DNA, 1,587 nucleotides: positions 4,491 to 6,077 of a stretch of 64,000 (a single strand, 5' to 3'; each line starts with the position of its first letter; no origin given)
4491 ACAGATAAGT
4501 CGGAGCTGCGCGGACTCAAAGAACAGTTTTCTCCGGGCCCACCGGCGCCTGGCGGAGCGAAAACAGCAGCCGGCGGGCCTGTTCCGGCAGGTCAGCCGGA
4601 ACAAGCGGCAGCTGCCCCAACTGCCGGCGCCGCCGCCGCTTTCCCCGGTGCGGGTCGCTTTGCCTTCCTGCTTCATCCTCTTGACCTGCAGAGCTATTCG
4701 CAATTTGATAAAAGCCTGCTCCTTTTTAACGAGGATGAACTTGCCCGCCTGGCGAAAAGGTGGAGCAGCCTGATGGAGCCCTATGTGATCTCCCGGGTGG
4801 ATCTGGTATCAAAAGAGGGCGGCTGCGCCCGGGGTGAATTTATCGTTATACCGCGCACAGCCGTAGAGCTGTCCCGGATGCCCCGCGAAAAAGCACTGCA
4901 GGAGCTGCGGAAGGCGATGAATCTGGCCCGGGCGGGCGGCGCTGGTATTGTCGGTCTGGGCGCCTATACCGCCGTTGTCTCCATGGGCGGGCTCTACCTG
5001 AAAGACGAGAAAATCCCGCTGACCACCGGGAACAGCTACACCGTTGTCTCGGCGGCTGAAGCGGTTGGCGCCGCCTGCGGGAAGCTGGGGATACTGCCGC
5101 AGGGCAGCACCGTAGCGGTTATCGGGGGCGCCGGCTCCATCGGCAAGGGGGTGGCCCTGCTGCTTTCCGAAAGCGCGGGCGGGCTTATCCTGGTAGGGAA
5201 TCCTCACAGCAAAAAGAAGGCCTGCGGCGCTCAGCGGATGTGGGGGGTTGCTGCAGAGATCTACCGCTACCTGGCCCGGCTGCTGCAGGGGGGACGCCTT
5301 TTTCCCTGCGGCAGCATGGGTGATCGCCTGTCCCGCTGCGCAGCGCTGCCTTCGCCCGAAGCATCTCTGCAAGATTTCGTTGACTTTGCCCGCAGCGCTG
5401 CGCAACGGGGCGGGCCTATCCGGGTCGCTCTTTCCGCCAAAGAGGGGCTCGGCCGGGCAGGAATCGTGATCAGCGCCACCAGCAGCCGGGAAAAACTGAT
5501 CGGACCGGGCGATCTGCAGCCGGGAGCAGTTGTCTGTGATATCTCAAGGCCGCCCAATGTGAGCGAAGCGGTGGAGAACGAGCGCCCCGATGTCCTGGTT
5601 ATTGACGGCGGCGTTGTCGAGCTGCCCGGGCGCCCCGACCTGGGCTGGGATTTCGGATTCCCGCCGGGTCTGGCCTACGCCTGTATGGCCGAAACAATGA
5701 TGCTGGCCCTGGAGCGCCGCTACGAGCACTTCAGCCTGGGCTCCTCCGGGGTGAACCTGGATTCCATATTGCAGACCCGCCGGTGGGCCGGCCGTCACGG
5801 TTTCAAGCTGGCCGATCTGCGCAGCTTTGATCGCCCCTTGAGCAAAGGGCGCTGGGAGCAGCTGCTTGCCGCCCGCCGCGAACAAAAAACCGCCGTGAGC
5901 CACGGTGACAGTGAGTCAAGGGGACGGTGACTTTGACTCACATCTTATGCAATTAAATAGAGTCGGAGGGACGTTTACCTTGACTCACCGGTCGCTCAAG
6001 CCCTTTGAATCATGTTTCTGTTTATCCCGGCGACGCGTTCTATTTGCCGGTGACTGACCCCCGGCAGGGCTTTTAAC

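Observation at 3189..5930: Natural fusion of a class-III aminotransferase to an aldehyde-forming acyl-ACP-reductase-like domain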

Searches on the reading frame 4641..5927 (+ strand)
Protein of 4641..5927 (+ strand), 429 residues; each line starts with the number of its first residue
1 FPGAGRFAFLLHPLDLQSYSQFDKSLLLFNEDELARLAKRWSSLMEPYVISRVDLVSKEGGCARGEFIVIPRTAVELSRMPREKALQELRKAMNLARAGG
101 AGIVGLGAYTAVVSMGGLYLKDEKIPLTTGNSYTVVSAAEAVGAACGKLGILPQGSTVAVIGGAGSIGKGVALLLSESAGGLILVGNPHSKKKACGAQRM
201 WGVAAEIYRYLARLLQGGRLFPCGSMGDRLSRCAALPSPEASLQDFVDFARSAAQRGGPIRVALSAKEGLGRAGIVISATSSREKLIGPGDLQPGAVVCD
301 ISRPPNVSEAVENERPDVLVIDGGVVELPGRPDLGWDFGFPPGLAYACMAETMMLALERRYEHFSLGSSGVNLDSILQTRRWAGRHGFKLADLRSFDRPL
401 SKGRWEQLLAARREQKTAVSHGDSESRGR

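Call 7: search_protein_families(library=ncbifam, proteins=[window:4641-5927:+], max_evalue=1)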
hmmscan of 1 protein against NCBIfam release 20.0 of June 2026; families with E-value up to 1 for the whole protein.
seq(429 aa): 6 families
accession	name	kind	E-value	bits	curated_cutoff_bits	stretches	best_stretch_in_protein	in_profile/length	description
NF053554.1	prodigi_MAP_PigE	equivalog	9.7e-44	149.9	850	2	271-418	217-363/837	prodigiosin MAP biosynthesis aminotransferase PigE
TIGR04058.1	AcACP_reductase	equivalog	5.1e-18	65.5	449.7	2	264-389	207-335/339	long-chain acyl-[acyl-carrier-protein] reductase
TIGR01035.1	hemA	equivalog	0.056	12.4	209.55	1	267-313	235-288/416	glutamyl-tRNA reductase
TIGR01915.1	npdG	equivalog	0.059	13.3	149.8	1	158-192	3-36/220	NADPH-dependent F420 reductase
NF005296.0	PRK06823.1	equivalog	0.067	12.1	438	1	241-299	164-219/315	ornithine cyclodeaminase family protein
NF006141.0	PRK08291.1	equivalog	0.12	11.3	408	1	255-299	180-224/330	cyclodeaminase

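Call 8: search_solved_structures(query=window:4641-5927:+, max_evalue=1, show_alignments=2)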
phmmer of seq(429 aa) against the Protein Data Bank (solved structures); distinct sequences matched with E-value up to 1: 7.
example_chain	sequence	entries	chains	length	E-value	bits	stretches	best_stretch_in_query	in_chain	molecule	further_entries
4ppm_A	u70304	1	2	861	4.3e-24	88.6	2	275-399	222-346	Aminotransferase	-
6jzq_A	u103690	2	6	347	1.6e-15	60.4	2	32-186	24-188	Long-chain acyl-[acyl-carrier-protein] reductase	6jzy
6jzu_A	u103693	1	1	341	1.7e-15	60.3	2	32-186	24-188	Long-chain acyl-[acyl-carrier-protein] reductase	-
6jzz_A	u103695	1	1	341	4.1e-14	55.7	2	32-186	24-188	Long-chain acyl-[acyl-carrier-protein] reductase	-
3oj0_A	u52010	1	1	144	0.07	15.4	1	272-309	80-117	Glutamyl-tRNA reductase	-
1jax_A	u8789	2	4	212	0.35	13.1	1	158-198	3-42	conserved hypothetical protein | Coenzyme F420H2:NADP+ Oxidoreductase (FNO)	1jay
21tv_A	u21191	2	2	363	0.62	12.3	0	147-198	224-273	Ozoralizumab (OZR) | anti-TNF-alpha nanobodies, TNF30, derived from Ozoralizumab (OZR)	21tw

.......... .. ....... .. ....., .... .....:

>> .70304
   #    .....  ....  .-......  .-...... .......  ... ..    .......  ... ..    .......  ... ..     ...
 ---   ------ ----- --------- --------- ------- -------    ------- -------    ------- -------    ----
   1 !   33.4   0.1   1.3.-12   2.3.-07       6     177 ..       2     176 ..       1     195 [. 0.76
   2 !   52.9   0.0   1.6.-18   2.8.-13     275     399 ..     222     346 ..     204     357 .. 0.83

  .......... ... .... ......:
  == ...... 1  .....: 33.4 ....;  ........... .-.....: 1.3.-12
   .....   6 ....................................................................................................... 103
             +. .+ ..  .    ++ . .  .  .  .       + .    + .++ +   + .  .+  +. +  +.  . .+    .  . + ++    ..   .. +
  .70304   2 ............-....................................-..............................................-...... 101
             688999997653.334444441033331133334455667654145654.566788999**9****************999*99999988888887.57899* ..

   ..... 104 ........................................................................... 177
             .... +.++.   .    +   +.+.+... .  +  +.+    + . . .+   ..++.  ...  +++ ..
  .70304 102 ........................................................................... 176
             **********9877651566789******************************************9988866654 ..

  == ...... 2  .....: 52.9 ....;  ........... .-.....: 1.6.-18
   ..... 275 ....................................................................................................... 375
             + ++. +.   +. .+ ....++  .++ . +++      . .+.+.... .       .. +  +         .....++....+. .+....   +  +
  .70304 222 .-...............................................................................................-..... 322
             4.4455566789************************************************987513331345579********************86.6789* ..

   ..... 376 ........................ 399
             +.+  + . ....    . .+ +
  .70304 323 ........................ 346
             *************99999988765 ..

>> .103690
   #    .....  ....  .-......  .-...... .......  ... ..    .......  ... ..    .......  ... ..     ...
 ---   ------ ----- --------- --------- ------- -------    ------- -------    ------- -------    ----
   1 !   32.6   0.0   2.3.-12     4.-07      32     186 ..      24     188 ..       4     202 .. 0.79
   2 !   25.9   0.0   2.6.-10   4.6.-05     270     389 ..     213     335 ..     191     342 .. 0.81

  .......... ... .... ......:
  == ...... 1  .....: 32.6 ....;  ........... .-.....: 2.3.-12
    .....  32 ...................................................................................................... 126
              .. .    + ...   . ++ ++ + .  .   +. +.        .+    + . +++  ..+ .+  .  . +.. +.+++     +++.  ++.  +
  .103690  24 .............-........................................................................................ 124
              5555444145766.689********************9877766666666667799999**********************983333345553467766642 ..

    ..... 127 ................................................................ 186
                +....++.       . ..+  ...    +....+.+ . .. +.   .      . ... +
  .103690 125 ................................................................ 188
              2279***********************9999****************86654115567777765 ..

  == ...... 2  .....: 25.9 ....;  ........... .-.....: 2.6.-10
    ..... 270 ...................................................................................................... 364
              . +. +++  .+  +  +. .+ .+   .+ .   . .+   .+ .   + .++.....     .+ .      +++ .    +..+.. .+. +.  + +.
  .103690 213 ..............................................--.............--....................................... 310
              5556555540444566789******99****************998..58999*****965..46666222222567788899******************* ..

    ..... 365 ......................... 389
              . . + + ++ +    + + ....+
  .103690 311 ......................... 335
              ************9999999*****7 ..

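Call 32: search_protein_representatives(protein=window:4641-5927:+)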
Query: 429 residues. Proteins with E-value up to 0.001 (for the whole library): 2773; up to 1e-10: 1933; up to 1e-30: 466. The best 150 are listed.
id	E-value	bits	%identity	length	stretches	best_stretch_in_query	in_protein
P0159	6.1e-119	414.2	50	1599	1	3-416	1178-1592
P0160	1.7e-114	399.6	51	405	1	37-416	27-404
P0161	4.8e-114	398.1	51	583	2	2-218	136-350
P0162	2.1e-111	389.4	49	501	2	2-245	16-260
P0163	1.7e-97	343.6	45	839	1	2-413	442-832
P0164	1.7e-96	340.3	43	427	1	2-418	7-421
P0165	1.2e-91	324.3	46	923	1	2-410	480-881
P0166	5.9e-91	322.0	51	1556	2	5-213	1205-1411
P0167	1.4e-89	317.5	46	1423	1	5-417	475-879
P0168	4.8e-89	315.7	44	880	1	3-411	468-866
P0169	2.9e-88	313.2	45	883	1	2-413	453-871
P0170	7.9e-84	298.6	46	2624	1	4-413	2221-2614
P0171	4.3e-83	296.1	42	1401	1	6-413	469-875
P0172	1.1e-82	294.8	42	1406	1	2-416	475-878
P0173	4.0e-82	292.9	42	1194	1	3-412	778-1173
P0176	8.1e-80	285.3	42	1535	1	2-414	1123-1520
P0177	1.0e-79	285.0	39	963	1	3-409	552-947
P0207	5.3e-66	239.8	37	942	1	4-390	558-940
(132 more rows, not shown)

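Call 33: search_protein_families(library=pfam, proteins=[P0159, P0167, P0170, P0173, P0176, P0163, P0164], max_evalue=0.00001)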
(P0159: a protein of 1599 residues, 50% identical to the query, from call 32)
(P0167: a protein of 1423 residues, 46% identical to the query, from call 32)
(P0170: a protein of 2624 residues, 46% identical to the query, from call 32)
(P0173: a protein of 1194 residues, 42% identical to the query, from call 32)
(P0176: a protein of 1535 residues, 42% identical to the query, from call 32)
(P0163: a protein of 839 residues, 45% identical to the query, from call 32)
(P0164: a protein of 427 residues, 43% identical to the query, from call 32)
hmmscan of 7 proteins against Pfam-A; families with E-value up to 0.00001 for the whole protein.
P0159 (1599 aa): 4 families
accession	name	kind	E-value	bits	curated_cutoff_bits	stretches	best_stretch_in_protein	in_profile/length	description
PF00202.27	Aminotran_3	-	4.5e-88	296.1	30.5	1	735-1132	9-403/403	Aminotransferase class-III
PF00501.34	AMP-binding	-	9.1e-43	146.9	29.9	1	46-419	17-378/384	AMP-binding enzyme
PF00550.31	PP-binding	-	3.6e-09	37.2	20.8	1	617-684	1-67/67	Phosphopantetheine attachment site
PF02882.25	THF_DHG_CYH_C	-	7.6e-06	25.8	27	0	1439-1477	70-107/160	Tetrahydrofolate dehydrogenase/cyclohydrolase, NAD(P)-binding domain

P0167 (1423 aa): 3 families
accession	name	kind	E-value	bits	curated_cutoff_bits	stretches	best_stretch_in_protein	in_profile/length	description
PF00202.27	Aminotran_3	-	2.7e-86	290.2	30.5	1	32-429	11-402/403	Aminotransferase class-III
PF00501.34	AMP-binding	-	6.6e-67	226.4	29.9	1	929-1272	5-384/384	AMP-binding enzyme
PF13193.12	AMP-binding_C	-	1.6e-16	61.4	24.5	1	1323-1400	2-76/76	AMP-binding enzyme C-terminal domain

P0170 (2624 aa): 5 families
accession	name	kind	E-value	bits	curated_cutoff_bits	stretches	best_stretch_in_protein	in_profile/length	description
PF00501.34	AMP-binding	-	2.7e-127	425.2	29.9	2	23-414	7-384/384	AMP-binding enzyme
PF00202.27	Aminotran_3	-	5.4e-84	282.7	30.5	1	1782-2173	12-399/403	Aminotransferase class-III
PF00155.27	Aminotran_1_2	-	2.5e-50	172.1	19.7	1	725-1068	2-360/361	Aminotransferase class I and II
PF23024.1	AMP-dom_DIP2-like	-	2.4e-25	89.1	27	2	1538-1646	2-107/110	Disco-interacting protein 2-like, AMP domain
PF00550.31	PP-binding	-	6.4e-18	65.2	20.8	2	1680-1741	3-64/67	Phosphopantetheine attachment site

P0173 (1194 aa): 4 families
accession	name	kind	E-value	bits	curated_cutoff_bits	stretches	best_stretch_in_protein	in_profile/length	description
PF00202.27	Aminotran_3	-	9.6e-82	275.2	30.5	1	341-732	13-400/403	Aminotransferase class-III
PF23024.1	AMP-dom_DIP2-like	-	8.8e-17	61.6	27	1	86-194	2-107/110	Disco-interacting protein 2-like, AMP domain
PF00550.31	PP-binding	-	1.4e-08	35.3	20.8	1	236-299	2-65/67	Phosphopantetheine attachment site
PF00501.34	AMP-binding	-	2.7e-07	30.2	29.9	1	2-43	343-384/384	AMP-binding enzyme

P0176 (1535 aa): 4 families
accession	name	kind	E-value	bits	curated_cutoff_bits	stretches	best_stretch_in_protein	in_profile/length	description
PF00202.27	Aminotran_3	-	2.7e-81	273.8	30.5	1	691-1082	14-401/403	Aminotransferase class-III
PF00501.34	AMP-binding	-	3.4e-53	181.3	29.9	1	31-403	18-384/384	AMP-binding enzyme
PF23024.1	AMP-dom_DIP2-like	-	2.2e-11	44.2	27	1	447-555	2-104/110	Disco-interacting protein 2-like, AMP domain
PF00550.31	PP-binding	-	3.8e-08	33.9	20.8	1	591-650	6-65/67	Phosphopantetheine attachment site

P0163 (839 aa): 2 families
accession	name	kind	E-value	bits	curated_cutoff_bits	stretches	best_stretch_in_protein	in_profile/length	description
PF00202.27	Aminotran_3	-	4.1e-77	260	30.5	2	160-399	186-403/403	Aminotransferase class-III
PF01488.26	Shikimate_DH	-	2.9e-06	27.8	24.3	0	684-735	67-125/138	Shikimate / quinate 5-dehydrogenase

P0164 (427 aa): 0 families

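Call 60: list_cluster_members(proteins=[P0159, P0167, P0170, P0171, P0176, P0166, P0165, P0163, P0177, P0207])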
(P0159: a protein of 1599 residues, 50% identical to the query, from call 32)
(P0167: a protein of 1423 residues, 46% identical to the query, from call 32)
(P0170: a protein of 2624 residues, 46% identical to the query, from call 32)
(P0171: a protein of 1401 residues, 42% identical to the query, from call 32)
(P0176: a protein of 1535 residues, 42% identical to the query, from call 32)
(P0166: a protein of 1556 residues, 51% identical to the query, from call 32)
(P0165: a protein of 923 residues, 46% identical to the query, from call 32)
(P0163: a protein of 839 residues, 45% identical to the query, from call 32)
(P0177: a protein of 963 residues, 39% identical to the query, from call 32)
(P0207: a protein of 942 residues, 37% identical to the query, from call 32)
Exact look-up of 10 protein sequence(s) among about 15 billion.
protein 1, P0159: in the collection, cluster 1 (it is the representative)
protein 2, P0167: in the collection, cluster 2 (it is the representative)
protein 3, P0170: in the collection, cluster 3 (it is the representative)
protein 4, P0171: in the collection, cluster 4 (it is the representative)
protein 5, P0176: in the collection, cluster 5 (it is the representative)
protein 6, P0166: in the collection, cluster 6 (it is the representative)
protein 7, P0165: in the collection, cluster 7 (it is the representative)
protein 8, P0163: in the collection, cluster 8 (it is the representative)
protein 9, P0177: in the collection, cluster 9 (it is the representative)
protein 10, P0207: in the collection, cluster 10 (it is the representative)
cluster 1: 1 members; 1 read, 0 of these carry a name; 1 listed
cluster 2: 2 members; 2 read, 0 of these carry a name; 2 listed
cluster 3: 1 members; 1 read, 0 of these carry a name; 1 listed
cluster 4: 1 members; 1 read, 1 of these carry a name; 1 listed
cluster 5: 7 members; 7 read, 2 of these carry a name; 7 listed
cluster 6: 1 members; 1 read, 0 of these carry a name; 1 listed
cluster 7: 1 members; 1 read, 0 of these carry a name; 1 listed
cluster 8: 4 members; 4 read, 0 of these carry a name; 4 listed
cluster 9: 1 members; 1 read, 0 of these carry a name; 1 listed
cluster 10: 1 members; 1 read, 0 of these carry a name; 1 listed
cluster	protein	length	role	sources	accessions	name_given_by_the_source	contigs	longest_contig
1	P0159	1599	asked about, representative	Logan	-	-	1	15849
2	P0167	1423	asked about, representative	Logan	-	-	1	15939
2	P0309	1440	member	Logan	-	-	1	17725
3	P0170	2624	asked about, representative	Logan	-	-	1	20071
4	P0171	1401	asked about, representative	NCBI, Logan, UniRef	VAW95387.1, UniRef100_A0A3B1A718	Benzoate--CoA ligase [hydrothermal vent metagenome] | Benzoate--CoA ligase n=1 Tax=hydrothermal vent metagenome TaxID=652676 ...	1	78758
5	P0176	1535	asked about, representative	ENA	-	-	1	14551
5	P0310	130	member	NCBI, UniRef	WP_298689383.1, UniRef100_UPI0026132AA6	AMP-binding protein, partial [uncultured Sphingomonas sp.] | AMP-binding protein n=1 Tax=uncultured Sphingomonas sp. TaxID=158754 RepID=UPI0026132AA6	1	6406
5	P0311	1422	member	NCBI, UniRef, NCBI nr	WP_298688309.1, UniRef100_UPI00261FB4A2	aminotransferase class III-fold pyridoxal phosphate-dependent enzyme [uncultured ... | aminotransferase class III-fold pyridoxal phosphate-dependent enzyme n=1 Tax=uncultured ...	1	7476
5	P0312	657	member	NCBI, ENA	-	-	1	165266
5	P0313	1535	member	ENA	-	-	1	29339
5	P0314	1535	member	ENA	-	-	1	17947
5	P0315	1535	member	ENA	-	-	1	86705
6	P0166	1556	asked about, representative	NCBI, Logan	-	-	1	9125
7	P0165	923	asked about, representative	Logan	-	-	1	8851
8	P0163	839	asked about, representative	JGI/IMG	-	-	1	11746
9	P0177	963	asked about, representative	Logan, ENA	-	-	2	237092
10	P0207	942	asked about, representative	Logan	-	-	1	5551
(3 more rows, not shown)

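Call 74: predict_structure(alignment_id=A3)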
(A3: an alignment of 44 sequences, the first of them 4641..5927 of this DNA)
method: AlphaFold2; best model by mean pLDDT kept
length: 429 residues; sequences in the alignment: 44
mean_pLDDT: 91.1   pTM: 0.89
mean pLDDT of the five models: 91.1, 90.8, 90.4, 87.6, 86.8
residues with pLDDT >= 90: 297; 70-90: 111; 50-70: 20; < 50: 1
segments of 3 or more residues with pLDDT < 50: none
pLDDT, mean of each block of 10 residues (from residue 1): 89 76 79 85 88 96 96 86 95 97 92 90 96 96 95 97 94 98 86 81 98 98 97 97 98 96 92 95 88 96 88 94 90 86 93 98 92 96 97 73 91 88 64
secondary structure, 60 per line:
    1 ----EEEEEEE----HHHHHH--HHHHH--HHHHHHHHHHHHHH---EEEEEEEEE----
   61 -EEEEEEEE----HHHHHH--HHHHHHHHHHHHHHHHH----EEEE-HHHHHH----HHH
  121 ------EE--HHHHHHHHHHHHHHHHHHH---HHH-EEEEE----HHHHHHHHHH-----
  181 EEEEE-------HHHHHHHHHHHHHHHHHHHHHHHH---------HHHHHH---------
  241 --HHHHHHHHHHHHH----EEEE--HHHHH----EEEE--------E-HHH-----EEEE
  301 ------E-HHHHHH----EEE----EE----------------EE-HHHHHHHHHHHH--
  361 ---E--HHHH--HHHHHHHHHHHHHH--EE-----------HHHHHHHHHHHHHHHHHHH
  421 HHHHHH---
elements in order: E5-11 H16-21 H24-28 H31-44 E48-56 E62-69 H74-79 H82-98 E103-106 H108-113 H131-149 E157-161 H166-175 E181-185 H193-216 H226-231 H243-255 E260-263 H266-270 E275-278 E297-300 H309-314 E319-321 H347-358 H367-370 H373-386 H402-426

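Call 76: fold_search(model_id=the predicted structure, library=pdb)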
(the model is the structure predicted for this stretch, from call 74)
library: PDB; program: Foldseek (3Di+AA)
matches with E <= 10: 1571; with E <= 0.001: 113
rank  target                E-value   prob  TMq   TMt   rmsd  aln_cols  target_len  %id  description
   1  6jzy_A                2.9e-21  1.00  0.64  0.78   4.2       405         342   23  Crystal structure of AAR with NADPH and stearyl in complex with ADO binding a long chain carbohydrate (released 2020-04-01)
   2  6jzu_A                3.6e-21  1.00  0.63  0.77   4.4       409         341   22  The crystal structure of acyl-acyl carrier protein (acyl-ACP) reductase (AAR) in complex with aldehyde deformylating o (released 2020-04-01)
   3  6jzq_A                1.3e-20  1.00  0.64  0.79   4.4       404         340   22  The crystal structure of acyl-acyl carrier protein (acyl-ACP) reductase (AAR) (released 2020-04-01)
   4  6jzz_A                1.9e-20  1.00  0.64  0.79   4.2       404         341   22  The crystal structure of AAR-C294S in complex with ADO. (released 2020-04-01)
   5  6jzq_B                3.4e-19  1.00  0.66  0.80   4.1       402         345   22  The crystal structure of acyl-acyl carrier protein (acyl-ACP) reductase (AAR) (released 2020-04-01)
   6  6jzq_C                8.8e-19  1.00  0.65  0.79   4.2       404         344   22  The crystal structure of acyl-acyl carrier protein (acyl-ACP) reductase (AAR) (released 2020-04-01)
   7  6jzq_D                1.6e-18  1.00  0.64  0.79   4.2       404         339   22  The crystal structure of acyl-acyl carrier protein (acyl-ACP) reductase (AAR) (released 2020-04-01)
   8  9e56_B                4.4e-17  1.00  0.63  0.69   5.6       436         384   17  TAD from Carmabin Biosynthetic Pathway with Disulfide between Cys2238 and Dephosphocoenzyme A - Crystal Form 2 (released 2025-02-26)
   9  9e4s_A                6.3e-16  1.00  0.64  0.65   5.3       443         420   16  TAD from Carmabin Biosynthetic Pathway - Crystal Form 1 (released 2025-02-26)
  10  9e4x_A                6.6e-16  1.00  0.63  0.69   4.7       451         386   16  TAD from Carmabin Biosynthetic Pathway - Crystal Form 2 (released 2025-02-26)
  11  9e4x_B                7.0e-16  1.00  0.64  0.72   4.8       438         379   17  TAD from Carmabin Biosynthetic Pathway - Crystal Form 2 (released 2025-02-26)
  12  9e50_B                1.3e-15  1.00  0.62  0.69   6.0       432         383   17  TAD from Carmabin Biosynthetic Pathway in complex with NAD - Crystal Form 2 (released 2025-02-26)
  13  9e56_A                1.8e-15  1.00  0.62  0.69   5.8       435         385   17  TAD from Carmabin Biosynthetic Pathway with Disulfide between Cys2238 and Dephosphocoenzyme A - Crystal Form 2 (released 2025-02-26)
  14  9e4u_A                1.9e-15  1.00  0.64  0.65   5.5       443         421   17  TAD from Carmabin Biosynthetic Pathway in complex with NADH - Crystal Form 1 (released 2025-02-26)
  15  9e50_A                5.1e-15  1.00  0.61  0.66   5.7       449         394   17  TAD from Carmabin Biosynthetic Pathway in complex with NAD - Crystal Form 2 (released 2025-02-26)
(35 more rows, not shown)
